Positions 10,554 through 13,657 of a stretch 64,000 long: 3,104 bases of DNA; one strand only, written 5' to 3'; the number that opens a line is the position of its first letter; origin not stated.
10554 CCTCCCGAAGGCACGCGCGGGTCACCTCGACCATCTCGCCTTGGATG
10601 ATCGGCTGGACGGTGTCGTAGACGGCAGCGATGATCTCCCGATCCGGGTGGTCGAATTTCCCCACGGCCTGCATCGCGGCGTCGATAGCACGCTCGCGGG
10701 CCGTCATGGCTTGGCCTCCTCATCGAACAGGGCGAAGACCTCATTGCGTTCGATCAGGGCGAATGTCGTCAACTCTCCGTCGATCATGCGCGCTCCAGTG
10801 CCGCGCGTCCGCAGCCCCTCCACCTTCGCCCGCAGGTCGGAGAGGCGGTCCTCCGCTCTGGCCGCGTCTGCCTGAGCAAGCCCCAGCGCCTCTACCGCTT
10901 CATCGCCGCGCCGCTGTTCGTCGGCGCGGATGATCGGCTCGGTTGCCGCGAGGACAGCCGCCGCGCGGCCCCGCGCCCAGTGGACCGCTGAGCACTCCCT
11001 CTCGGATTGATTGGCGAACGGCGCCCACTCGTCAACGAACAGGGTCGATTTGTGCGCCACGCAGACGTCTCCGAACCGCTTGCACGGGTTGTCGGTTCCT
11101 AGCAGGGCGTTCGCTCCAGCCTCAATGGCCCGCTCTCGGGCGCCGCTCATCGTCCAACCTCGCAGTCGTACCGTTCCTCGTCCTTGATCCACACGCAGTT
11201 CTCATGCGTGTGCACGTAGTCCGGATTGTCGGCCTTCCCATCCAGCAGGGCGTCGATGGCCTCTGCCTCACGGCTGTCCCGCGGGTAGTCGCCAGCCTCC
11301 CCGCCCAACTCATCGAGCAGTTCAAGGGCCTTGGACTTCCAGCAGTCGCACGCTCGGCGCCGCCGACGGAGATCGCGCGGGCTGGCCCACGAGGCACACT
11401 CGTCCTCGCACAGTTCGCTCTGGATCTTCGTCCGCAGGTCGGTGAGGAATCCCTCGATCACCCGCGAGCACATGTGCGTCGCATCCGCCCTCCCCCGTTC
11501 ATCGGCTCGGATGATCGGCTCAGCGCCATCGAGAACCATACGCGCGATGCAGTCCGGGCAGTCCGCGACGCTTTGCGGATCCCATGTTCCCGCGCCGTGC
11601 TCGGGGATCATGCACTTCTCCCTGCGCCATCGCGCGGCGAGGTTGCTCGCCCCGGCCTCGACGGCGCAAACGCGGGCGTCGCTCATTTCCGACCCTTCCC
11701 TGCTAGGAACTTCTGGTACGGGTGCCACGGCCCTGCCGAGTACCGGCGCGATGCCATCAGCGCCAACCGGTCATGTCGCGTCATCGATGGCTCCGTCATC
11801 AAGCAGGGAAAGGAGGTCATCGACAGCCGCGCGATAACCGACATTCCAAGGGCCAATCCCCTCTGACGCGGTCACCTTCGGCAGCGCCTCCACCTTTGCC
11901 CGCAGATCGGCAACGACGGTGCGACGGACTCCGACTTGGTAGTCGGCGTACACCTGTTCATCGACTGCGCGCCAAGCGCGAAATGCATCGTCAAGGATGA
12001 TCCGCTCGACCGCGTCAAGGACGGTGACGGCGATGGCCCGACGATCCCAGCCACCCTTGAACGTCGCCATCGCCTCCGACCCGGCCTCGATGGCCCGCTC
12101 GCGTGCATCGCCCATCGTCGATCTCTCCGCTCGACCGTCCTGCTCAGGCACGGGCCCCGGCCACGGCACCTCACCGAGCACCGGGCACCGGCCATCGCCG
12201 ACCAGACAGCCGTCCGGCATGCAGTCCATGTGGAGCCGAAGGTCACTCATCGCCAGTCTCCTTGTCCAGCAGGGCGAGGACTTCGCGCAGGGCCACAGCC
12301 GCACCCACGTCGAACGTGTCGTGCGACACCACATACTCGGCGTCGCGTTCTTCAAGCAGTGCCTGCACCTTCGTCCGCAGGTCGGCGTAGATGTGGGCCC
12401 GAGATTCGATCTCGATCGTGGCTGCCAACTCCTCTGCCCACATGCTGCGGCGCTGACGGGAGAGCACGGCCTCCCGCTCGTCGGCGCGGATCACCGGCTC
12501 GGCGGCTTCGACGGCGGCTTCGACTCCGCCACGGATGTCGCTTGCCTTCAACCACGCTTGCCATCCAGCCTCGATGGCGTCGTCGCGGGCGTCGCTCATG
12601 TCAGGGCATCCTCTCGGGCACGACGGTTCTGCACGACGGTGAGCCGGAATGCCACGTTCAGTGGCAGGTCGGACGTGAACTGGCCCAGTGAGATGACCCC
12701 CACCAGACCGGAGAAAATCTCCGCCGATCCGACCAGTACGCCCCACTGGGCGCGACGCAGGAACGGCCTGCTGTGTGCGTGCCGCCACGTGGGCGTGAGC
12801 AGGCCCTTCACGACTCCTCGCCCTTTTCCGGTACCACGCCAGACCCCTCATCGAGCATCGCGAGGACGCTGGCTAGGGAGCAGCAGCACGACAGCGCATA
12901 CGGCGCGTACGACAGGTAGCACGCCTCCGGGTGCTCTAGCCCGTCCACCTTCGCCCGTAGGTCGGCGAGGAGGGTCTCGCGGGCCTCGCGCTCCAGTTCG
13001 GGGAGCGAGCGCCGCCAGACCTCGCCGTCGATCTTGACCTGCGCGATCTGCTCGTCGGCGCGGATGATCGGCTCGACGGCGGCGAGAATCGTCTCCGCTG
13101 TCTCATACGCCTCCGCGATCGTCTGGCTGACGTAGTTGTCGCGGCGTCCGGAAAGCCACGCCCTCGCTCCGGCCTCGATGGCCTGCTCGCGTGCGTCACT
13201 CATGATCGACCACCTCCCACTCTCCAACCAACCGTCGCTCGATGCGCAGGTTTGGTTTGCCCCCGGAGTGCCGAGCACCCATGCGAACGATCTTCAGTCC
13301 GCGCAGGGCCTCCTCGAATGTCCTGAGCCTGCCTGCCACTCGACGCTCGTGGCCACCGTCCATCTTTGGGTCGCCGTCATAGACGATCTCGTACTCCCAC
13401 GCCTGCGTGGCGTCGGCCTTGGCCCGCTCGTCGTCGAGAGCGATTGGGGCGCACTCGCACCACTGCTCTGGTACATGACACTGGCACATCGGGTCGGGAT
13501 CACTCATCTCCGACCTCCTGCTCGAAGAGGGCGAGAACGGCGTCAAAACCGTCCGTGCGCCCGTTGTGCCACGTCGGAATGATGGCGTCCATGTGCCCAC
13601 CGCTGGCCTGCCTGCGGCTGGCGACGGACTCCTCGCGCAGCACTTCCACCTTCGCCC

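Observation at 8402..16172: Tandem array of at least 15 diversified paralogous small genes in two subfamilies with hybrid members, translationally coupled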

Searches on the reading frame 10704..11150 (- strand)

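Call 7: search_protein_families(library=pfam, max_evalue=0.1, proteins=[window:10704-11150:-])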
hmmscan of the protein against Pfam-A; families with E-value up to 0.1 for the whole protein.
window:10704-11150:- (148 aa): 1 family
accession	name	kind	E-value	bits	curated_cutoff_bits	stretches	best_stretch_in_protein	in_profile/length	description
PF01078.27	Mg_chelatase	-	0.021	14.7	20.3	1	12-48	86-121/207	Magnesium chelatase, subunit ChlI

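Call 8: search_protein_families(library=phrogs, max_evalue=0.01, proteins=[window:10704-11150:-])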
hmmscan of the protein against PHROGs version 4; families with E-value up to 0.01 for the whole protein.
window:10704-11150:- (148 aa): 0 families

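Call 55: search_protein_families(library=ncbifam, max_evalue=0.01, proteins=[window:10704-11150:-])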
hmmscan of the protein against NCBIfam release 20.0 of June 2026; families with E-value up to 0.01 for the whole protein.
window:10704-11150:- (148 aa): 0 families

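Call 79: search_protein_families(library=padloc, max_evalue=0.01, proteins=[window:10704-11150:-])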
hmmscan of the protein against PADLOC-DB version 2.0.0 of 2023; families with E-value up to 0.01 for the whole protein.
window:10704-11150:- (148 aa): 0 families

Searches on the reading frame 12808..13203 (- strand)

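Call 7: search_protein_families(library=pfam, max_evalue=0.1, proteins=[window:12808-13203:-])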
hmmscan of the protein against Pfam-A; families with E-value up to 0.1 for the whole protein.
window:12808-13203:- (131 aa): 1 family
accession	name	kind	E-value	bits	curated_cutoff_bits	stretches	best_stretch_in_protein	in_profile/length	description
PF20467.3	MmeI_C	-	0.098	13.3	27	0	2-35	2-34/83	MmeI, C-terminal domain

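Call 8: search_protein_families(library=phrogs, max_evalue=0.01, proteins=[window:12808-13203:-])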
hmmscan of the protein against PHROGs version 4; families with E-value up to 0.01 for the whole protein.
window:12808-13203:- (131 aa): 0 families

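Call 55: search_protein_families(library=ncbifam, max_evalue=0.01, proteins=[window:12808-13203:-])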
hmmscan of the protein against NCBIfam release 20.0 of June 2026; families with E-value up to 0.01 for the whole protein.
window:12808-13203:- (131 aa): 0 families

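Call 79: search_protein_families(library=padloc, max_evalue=0.01, proteins=[window:12808-13203:-])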
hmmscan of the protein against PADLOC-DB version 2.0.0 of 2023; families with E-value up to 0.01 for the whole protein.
window:12808-13203:- (131 aa): 0 families

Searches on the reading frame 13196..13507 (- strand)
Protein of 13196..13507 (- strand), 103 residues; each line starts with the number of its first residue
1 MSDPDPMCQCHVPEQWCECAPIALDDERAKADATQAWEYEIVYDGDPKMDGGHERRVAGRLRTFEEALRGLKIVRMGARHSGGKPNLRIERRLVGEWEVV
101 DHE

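Call 7: search_protein_families(library=pfam, max_evalue=0.1, proteins=[window:13196-13507:-])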
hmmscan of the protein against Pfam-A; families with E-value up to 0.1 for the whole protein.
window:13196-13507:- (103 aa): 0 families

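Call 8: search_protein_families(library=phrogs, max_evalue=0.01, proteins=[window:13196-13507:-])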
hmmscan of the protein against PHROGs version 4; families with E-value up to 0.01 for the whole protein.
window:13196-13507:- (103 aa): 0 families

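Call 43: find_homologous_proteins(query=window:13196-13507:-, max_evalue=0.001)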
Query window:13196-13507:- (103 aa): 6 proteins with E <= 0.001 among 8 candidates.
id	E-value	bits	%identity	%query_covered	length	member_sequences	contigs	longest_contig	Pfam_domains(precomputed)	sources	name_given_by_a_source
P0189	3.6e-66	238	100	100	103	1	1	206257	-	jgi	jgi:hypothetical protein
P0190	1.1e-25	108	80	63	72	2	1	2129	-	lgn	-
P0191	3.2e-25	107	70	72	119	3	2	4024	-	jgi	jgi:hypothetical protein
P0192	2.4e-23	100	72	65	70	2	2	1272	-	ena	-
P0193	3.6e-15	74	66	59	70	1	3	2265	-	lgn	-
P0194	7.0e-14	70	55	62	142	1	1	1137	-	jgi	jgi:hypothetical protein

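Call 46: search_protein_families(library=pfam, alignment_id=A4, max_evalue=1)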
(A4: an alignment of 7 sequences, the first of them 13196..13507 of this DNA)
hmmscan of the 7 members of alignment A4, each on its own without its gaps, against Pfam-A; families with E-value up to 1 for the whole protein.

A. member 1, window:13196-13507:- (103 aa): 0 families

B. families by the number of members that match (of 7 scanned): 2 families
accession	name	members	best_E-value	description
PF07815.19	Abi_HHR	1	0.14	Abl-interactor HHR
PF24238.1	CDGP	1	0.16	CDGP domain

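Call 54: predict_structure(alignment_id=A4)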
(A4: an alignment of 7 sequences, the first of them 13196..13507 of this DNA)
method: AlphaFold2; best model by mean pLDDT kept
length: 103 residues; sequences in the alignment: 7
mean_pLDDT: 69.4   pTM: 0.50
mean pLDDT of the five models: 69.4, 69.0, 68.7, 68.2, 63.3
residues with pLDDT >= 90: 13; 70-90: 33; 50-70: 45; < 50: 12
segments of 3 or more residues with pLDDT < 50: 1-3
pLDDT, mean of each block of 10 residues (from residue 1): 49 53 53 69 74 78 90 80 77 73 64
secondary structure, 60 per line:
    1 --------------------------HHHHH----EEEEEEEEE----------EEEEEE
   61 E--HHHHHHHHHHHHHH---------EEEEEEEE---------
elements in order: H27-31 E36-44 E55-61 H64-77 E87-94
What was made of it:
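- The WEV domain is beta-beta-alpha-beta at pLDDT 70-90 (call 54). AlphaFold did not model it confidently (call 54).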

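Call 55: search_protein_families(library=ncbifam, max_evalue=0.01, proteins=[window:13196-13507:-])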
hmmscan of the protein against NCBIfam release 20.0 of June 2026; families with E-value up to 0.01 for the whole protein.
window:13196-13507:- (103 aa): 0 families

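Call 68: find_encoding_contigs(protein=P0190, flank=4000, max_places=2)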
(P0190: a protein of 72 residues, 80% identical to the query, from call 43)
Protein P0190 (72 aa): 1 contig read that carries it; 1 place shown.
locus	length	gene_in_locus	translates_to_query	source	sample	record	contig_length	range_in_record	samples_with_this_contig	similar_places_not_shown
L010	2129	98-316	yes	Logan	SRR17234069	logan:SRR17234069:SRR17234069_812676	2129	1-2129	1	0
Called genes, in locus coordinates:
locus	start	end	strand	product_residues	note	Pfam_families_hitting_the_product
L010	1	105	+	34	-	?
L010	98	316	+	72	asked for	-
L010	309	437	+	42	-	-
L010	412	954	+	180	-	-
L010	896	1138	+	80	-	-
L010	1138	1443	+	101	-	-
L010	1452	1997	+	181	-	-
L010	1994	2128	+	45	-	?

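Call 69: find_encoding_contigs(protein=P0191, flank=4000, max_places=2)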
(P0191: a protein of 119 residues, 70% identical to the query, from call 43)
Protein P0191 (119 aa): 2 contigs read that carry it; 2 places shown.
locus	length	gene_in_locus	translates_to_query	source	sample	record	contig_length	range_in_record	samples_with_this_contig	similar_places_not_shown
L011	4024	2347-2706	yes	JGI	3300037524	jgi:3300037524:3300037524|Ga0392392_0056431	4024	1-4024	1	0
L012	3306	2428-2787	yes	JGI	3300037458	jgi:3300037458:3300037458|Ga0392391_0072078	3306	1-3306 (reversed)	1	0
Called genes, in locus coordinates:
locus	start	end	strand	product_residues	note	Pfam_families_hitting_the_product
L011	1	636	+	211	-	?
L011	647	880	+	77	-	-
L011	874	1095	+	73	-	-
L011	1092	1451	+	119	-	-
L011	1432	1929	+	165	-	-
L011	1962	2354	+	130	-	-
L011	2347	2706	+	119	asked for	-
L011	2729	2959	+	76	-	-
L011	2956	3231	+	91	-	-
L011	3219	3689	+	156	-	-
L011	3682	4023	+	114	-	?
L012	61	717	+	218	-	-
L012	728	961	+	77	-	-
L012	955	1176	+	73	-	-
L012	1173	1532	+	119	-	-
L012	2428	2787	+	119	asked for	-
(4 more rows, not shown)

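Call 79: search_protein_families(library=padloc, max_evalue=0.01, proteins=[window:13196-13507:-])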
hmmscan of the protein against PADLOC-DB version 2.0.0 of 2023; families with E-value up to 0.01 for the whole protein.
window:13196-13507:- (103 aa): 0 families
